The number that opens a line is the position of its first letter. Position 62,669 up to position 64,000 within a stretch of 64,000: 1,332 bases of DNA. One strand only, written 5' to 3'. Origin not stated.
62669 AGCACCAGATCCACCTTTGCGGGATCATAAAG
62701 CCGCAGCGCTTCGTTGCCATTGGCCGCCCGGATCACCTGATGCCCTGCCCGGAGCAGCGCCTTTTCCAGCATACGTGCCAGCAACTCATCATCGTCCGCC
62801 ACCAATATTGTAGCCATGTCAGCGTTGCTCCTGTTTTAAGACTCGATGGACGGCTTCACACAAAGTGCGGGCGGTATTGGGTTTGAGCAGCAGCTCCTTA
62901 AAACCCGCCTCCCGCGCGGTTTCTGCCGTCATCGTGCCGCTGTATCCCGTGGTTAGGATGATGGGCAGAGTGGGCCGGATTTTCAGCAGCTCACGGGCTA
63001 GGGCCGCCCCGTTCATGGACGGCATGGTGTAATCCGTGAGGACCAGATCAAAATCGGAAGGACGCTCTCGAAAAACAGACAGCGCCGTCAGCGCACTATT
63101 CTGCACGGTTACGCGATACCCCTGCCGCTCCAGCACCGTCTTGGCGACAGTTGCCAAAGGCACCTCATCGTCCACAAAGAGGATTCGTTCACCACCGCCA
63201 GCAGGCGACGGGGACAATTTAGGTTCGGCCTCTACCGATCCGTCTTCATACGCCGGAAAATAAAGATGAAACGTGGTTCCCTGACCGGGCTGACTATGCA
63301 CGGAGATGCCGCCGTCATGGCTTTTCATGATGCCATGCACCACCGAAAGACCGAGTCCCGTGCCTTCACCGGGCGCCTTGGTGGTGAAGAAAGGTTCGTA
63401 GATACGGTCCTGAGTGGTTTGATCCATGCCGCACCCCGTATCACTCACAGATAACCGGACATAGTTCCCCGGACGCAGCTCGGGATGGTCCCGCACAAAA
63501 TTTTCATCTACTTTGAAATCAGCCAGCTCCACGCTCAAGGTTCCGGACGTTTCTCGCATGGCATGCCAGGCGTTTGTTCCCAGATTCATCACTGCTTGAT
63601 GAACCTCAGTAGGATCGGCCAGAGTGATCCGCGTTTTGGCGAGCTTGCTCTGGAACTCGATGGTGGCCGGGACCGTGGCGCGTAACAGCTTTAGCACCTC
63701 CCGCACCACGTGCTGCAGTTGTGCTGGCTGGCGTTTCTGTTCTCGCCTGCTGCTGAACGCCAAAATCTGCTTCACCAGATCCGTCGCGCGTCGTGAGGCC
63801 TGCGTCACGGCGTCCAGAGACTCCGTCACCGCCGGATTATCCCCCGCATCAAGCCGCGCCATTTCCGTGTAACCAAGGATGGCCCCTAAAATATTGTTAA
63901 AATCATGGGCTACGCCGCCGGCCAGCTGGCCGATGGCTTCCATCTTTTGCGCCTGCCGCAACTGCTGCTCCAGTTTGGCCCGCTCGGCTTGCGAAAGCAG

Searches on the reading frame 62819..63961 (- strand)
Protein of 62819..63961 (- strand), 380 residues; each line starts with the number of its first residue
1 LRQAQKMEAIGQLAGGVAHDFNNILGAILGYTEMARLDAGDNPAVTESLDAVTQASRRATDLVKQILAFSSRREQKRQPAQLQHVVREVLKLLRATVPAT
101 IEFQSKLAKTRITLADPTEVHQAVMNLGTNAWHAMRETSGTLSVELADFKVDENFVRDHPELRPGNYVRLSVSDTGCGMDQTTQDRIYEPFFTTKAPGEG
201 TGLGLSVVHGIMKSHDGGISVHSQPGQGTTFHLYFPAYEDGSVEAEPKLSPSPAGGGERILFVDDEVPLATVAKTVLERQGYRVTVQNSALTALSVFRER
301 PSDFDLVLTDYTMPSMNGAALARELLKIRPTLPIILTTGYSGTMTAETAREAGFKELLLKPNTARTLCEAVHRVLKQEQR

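Call 52: search_protein_families(library=pfam, proteins=[window:62819-63961:-], max_evalue=0.001)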
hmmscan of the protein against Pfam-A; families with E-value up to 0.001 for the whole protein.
window:62819-63961:- (380 aa): 3 families
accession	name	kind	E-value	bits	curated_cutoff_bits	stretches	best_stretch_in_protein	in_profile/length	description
PF02518.31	HATPase_c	-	1.1e-22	81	26.4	1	116-237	2-109/111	Histidine kinase-, DNA gyrase B-, and HSP90-like ATPase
PF00072.30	Response_reg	-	2.4e-20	73.2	30.2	1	260-371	1-110/111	Response regulator receiver domain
PF00512.31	HisKA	-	4.1e-10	40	26.9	1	11-74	3-65/66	His Kinase A (phospho-acceptor) domain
